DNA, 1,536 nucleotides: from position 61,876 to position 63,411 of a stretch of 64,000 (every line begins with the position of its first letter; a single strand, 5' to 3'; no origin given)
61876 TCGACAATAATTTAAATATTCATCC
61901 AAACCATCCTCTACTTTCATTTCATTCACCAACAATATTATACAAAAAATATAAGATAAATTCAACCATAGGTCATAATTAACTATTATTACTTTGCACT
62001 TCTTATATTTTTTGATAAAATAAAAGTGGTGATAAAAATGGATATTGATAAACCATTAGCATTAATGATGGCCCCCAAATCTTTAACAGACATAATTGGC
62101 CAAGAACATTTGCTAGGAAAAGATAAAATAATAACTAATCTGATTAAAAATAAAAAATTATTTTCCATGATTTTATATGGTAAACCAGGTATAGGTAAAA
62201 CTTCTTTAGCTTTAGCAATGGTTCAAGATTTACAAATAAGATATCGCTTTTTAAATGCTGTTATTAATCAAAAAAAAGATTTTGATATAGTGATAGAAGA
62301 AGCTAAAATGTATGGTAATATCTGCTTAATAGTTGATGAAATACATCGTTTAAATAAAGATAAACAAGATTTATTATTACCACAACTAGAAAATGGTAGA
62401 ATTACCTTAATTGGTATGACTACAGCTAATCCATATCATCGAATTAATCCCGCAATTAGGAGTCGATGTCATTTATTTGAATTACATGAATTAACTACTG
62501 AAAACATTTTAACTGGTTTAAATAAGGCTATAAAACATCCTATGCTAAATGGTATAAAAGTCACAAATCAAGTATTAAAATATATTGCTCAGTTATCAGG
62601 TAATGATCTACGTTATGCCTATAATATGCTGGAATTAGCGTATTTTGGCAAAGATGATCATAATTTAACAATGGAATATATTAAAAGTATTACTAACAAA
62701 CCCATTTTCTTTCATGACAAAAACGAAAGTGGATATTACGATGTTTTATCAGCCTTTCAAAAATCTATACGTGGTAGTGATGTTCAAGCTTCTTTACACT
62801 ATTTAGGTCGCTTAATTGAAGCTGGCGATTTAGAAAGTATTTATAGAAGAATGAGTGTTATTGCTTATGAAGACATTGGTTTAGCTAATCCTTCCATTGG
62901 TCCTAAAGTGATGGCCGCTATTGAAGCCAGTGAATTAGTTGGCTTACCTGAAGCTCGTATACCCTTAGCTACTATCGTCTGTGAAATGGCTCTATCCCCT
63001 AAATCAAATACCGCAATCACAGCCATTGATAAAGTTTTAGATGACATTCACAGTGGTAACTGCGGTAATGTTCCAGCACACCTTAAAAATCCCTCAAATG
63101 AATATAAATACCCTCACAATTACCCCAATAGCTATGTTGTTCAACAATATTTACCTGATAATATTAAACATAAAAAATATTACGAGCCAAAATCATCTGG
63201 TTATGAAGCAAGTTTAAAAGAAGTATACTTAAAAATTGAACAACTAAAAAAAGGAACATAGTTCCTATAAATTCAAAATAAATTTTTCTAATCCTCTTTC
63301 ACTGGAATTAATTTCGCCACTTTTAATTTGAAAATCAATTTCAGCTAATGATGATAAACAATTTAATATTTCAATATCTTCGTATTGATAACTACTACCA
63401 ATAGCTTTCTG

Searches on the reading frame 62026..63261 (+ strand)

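Call 53: search_protein_families(library=pfam, proteins=[window:62026-63261:+], max_evalue=0.0001)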
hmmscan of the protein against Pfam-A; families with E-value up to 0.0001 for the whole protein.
window:62026-63261:+ (411 aa): 5 families
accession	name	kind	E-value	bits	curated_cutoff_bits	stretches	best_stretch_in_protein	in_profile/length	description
PF12002.13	MgsA_C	-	3.7e-53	180.3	27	1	250-403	1-165/167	MgsA AAA+ ATPase C terminal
PF16193.11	AAA_assoc_2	-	2.1e-16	60.4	34.3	1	176-249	4-81/81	AAA C-terminal domain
PF05496.18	RuvB_N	-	4.8e-14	52.9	27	1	16-129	2-116/159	Holliday junction DNA helicase RuvB P-loop domain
PF00004.35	AAA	-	6.7e-13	49.7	21.2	1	48-149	1-124/131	ATPase family associated with various cellular activities (AAA)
PF06068.19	TIP49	-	4.4e-05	23.3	23.8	1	21-76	24-81/347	TIP49 P-loop domain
